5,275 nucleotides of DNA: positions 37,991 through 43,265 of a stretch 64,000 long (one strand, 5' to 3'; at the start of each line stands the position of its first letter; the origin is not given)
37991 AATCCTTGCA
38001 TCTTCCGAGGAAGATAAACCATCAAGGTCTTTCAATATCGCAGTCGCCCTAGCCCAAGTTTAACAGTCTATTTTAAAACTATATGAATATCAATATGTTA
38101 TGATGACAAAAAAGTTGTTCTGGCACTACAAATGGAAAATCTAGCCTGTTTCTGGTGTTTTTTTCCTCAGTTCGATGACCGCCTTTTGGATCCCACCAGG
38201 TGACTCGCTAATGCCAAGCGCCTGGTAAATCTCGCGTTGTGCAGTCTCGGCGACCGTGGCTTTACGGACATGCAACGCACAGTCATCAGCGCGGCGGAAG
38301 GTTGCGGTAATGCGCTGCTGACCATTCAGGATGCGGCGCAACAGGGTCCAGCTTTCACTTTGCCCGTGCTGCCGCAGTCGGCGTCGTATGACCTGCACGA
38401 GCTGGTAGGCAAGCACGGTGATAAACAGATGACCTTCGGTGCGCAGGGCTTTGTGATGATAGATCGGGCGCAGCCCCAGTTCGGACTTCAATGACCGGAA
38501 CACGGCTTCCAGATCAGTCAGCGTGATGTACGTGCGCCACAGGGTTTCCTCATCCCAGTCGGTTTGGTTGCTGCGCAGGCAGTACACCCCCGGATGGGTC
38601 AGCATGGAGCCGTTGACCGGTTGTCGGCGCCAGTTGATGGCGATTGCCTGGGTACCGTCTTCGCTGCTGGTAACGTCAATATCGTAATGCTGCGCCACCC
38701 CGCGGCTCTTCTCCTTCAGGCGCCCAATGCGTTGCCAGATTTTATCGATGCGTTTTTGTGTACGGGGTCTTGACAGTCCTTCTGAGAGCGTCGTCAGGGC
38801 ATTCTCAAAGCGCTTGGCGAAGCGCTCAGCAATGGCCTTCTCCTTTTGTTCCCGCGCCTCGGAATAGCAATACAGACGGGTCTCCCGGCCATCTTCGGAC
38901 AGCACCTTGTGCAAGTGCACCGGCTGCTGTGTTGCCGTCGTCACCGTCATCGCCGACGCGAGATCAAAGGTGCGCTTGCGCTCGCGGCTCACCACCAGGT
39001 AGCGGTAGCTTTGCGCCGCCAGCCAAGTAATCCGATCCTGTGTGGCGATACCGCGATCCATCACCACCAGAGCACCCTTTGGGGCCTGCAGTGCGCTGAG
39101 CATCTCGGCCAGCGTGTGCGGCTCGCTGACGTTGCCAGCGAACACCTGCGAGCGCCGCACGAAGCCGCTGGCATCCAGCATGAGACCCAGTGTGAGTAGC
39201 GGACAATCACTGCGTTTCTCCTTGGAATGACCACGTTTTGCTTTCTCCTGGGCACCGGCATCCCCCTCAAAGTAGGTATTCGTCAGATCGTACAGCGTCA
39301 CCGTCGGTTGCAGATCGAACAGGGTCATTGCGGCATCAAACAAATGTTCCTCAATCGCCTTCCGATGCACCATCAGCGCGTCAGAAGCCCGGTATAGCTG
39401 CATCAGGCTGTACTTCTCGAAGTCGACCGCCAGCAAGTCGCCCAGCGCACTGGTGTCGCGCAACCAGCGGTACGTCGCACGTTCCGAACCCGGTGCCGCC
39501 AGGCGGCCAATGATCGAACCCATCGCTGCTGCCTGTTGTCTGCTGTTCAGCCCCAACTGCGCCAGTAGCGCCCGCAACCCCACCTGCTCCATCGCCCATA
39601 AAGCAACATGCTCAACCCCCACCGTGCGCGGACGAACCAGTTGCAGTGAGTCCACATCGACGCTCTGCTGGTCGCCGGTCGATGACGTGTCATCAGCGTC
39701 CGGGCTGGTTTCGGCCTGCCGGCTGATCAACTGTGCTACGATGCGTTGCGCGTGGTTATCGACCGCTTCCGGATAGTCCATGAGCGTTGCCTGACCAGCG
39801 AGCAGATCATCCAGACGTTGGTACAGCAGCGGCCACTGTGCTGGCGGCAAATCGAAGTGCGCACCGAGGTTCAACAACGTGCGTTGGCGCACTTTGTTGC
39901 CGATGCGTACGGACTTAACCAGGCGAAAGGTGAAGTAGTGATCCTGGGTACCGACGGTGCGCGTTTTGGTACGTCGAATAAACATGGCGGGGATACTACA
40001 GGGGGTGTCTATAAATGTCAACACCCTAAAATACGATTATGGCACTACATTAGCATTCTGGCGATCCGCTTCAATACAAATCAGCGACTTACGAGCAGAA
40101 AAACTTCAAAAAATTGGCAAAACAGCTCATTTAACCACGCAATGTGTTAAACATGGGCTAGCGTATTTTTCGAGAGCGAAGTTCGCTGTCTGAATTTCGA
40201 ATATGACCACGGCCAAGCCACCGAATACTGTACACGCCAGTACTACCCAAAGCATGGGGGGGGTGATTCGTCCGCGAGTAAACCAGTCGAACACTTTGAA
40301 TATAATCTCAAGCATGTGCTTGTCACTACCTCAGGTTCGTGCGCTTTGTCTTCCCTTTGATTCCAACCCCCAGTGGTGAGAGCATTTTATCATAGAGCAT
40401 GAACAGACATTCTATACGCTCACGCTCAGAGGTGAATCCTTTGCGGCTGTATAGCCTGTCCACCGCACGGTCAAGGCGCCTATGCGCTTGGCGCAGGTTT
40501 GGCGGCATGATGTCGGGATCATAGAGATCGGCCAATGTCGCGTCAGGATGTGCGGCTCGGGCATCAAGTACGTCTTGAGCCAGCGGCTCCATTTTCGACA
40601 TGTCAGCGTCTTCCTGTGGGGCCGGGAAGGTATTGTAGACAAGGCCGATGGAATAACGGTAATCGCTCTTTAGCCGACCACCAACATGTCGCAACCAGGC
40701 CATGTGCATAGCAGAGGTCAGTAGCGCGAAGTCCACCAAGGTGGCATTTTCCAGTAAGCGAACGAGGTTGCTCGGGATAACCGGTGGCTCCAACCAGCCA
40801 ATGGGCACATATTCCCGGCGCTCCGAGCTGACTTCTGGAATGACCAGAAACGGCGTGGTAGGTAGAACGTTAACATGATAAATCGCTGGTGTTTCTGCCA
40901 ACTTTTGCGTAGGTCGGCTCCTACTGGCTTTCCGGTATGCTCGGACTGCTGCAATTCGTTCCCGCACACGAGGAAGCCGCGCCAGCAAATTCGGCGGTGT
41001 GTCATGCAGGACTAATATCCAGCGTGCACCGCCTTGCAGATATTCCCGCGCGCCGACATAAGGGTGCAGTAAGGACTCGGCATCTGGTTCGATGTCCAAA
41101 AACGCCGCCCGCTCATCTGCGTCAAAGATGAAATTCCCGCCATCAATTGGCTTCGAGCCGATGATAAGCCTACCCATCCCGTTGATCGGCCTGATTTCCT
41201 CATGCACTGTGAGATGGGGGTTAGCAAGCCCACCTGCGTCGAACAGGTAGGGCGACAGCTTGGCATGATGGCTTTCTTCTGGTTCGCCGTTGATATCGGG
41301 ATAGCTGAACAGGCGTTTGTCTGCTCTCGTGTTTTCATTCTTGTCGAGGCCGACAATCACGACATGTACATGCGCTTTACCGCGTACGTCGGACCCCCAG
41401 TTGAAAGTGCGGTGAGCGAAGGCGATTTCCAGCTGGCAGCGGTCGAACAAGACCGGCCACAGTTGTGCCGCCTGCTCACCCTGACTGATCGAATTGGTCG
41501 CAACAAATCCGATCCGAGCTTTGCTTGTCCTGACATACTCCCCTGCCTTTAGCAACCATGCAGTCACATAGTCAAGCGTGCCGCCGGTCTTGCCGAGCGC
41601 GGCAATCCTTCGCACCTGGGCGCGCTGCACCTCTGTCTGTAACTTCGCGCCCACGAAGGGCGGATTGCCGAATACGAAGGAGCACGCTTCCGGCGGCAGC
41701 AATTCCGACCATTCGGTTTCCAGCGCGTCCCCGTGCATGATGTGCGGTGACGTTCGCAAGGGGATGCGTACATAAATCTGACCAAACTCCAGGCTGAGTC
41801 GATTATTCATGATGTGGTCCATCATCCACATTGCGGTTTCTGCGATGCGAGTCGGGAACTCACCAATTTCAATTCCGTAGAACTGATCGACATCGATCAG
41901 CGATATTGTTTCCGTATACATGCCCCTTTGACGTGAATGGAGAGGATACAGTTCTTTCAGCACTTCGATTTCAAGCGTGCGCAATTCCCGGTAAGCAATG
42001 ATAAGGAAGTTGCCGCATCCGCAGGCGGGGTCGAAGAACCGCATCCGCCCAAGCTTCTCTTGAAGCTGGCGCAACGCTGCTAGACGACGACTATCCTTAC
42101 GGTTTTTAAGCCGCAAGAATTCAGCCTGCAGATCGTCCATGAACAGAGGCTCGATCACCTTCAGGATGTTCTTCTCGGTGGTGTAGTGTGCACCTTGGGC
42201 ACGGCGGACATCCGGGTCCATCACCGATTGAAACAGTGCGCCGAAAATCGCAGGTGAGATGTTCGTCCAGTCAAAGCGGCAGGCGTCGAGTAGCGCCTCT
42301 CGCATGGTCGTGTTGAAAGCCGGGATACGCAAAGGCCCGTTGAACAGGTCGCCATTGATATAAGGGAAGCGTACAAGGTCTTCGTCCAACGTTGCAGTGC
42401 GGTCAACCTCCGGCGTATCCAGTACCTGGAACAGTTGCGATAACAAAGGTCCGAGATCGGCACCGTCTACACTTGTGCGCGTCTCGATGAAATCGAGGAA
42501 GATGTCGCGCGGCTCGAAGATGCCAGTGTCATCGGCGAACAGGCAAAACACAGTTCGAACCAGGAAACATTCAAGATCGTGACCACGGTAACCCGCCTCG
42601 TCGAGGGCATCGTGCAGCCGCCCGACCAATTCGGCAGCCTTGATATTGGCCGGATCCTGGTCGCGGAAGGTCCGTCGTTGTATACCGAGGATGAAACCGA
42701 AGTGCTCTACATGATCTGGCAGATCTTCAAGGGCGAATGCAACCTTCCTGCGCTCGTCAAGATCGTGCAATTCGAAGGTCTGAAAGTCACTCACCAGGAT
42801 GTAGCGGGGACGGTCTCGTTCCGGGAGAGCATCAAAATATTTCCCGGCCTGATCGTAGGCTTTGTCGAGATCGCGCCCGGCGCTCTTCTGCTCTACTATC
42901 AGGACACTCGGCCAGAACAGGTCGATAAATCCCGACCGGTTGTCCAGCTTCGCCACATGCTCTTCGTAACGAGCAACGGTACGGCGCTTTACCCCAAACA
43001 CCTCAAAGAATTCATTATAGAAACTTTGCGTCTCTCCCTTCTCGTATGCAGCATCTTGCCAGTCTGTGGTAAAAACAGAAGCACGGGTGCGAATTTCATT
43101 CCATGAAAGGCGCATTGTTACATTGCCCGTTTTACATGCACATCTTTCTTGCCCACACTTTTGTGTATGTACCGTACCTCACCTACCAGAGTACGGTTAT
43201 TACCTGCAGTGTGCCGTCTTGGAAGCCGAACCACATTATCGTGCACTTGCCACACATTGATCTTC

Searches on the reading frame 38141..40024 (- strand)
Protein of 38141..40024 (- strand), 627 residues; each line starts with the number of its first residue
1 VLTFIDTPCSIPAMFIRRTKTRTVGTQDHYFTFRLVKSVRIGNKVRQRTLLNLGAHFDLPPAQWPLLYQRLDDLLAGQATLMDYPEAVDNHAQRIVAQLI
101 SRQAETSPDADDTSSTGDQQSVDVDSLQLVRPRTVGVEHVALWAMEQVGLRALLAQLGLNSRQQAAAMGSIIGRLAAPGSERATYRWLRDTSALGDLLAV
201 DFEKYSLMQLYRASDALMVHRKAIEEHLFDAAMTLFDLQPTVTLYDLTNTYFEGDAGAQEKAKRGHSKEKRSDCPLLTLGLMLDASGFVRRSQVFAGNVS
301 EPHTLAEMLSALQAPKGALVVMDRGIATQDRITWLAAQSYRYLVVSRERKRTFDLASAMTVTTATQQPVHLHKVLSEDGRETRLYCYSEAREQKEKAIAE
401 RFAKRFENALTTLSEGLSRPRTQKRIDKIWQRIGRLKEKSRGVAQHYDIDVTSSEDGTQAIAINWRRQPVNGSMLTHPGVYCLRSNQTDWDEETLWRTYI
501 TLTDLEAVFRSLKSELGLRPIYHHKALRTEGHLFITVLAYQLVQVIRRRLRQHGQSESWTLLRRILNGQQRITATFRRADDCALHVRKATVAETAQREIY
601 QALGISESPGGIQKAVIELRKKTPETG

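Call 19: search_protein_families(library=pfam, proteins=[window:38141-40024:-], max_evalue=0.001)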
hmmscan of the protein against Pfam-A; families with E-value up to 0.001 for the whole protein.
window:38141-40024:- (627 aa): 1 family
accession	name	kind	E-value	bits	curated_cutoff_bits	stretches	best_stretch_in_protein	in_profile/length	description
PF01609.27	DDE_Tnp_1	-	5.5e-11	43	23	1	242-542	6-200/200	Transposase DDE domain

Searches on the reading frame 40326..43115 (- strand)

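Call 19: search_protein_families(library=pfam, proteins=[window:40326-43115:-], max_evalue=0.001)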
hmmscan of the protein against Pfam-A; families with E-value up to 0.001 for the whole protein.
window:40326-43115:- (929 aa): 6 families
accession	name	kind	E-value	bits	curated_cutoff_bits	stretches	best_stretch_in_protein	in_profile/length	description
PF20473.4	MmeI_Mtase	-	2.4e-82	276.4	27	1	345-603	8-258/259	MmeI, DNA-methyltransferase domain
PF20466.3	MmeI_TRD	-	7.5e-64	215.3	27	1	633-834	3-206/207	MmeI, target recognition domain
PF20464.3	MmeI_N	-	1.1e-45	156.6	27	1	12-173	3-180/181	MmeI, N-terminal domain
PF20467.3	MmeI_C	-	1.3e-27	96.2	27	1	835-912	2-79/83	MmeI, C-terminal domain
PF20465.4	MmeI_hel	-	2.7e-25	89.4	27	1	179-258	1-75/75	MmeI, helicase spacer domain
PF02384.22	N6_Mtase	-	1.4e-05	25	20.4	1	358-603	48-243/311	N-6 DNA Methylase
